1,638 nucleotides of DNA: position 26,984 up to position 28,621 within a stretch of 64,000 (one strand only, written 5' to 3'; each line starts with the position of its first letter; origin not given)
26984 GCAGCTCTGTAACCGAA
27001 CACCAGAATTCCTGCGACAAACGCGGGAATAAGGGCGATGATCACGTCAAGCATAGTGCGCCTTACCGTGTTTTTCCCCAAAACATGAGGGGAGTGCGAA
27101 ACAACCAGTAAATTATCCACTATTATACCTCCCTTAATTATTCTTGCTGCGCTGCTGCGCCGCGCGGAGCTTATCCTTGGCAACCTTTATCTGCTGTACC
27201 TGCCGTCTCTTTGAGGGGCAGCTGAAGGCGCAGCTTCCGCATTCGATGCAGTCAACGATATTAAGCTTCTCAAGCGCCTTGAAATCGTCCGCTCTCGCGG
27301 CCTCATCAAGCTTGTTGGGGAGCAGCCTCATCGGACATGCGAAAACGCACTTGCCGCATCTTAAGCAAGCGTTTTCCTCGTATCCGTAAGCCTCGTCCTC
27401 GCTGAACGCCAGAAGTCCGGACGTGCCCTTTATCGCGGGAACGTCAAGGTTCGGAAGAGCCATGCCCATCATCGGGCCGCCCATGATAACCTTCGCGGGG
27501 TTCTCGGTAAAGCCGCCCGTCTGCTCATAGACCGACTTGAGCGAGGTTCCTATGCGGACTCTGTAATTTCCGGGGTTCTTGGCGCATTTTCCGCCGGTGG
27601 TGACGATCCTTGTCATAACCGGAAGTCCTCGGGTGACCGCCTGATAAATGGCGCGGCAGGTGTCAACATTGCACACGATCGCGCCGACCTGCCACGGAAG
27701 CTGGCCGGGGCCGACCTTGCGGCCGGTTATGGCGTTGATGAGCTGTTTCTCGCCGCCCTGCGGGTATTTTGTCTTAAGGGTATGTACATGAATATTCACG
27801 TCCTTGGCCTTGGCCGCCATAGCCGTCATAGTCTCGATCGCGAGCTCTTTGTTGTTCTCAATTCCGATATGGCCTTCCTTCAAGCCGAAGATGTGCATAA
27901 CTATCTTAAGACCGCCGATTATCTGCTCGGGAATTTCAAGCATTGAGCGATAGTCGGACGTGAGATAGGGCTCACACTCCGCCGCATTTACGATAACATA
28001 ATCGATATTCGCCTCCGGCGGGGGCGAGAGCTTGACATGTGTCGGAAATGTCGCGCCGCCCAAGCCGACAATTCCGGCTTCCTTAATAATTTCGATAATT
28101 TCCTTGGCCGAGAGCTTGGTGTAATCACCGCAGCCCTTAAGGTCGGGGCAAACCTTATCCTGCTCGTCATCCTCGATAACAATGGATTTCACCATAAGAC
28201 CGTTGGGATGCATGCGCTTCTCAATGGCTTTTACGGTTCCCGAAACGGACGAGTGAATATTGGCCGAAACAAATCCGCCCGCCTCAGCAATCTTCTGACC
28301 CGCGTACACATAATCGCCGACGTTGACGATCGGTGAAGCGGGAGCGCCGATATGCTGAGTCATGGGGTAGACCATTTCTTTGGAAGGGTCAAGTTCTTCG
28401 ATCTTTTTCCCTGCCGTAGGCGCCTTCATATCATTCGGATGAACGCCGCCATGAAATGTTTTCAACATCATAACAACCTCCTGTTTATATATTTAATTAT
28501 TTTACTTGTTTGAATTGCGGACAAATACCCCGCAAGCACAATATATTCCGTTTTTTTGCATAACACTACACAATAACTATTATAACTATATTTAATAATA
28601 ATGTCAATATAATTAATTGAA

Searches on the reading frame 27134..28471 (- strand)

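Call 60: search_protein_families(library=pfam, proteins=[window:27134-28471:-], max_evalue=0.00001)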
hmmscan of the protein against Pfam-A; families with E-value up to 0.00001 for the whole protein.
window:27134-28471:- (445 aa): 10 families
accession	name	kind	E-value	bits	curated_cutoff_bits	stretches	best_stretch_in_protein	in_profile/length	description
PF01512.22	Complex1_51K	-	4.1e-55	186.3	31.2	1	129-276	1-149/150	Nuo51 FMN-binding domain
PF13375.12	RnfC_N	-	6.3e-39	132.5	25.6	1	5-104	2-101/101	RnfC Barrel sandwich hybrid domain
PF10531.15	SLBB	-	1.5e-09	38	27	1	294-337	6-54/55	SLBB domain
PF13237.11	Fer4_10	-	4.6e-08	33.3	25.5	1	364-419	4-53/53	4Fe-4S dicluster domain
PF13187.11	Fer4_9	-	9.2e-08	32.4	27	1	368-421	1-50/52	4Fe-4S dicluster domain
PF12838.12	Fer4_7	-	2.2e-07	31.7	27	1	369-421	2-51/52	4Fe-4S dicluster domain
PF12797.12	Fer4_2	-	5.7e-07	29.5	24.5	0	364-380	5-21/22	4Fe-4S binding domain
PF12837.12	Fer4_6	-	1.7e-06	28.2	25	0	364-382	4-22/24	4Fe-4S binding domain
PF00037.32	Fer4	-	3.5e-06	27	21.1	0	365-381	4-20/24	4Fe-4S binding domain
PF13183.11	Fer4_8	-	6.8e-06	27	27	0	367-421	3-67/68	4Fe-4S dicluster domain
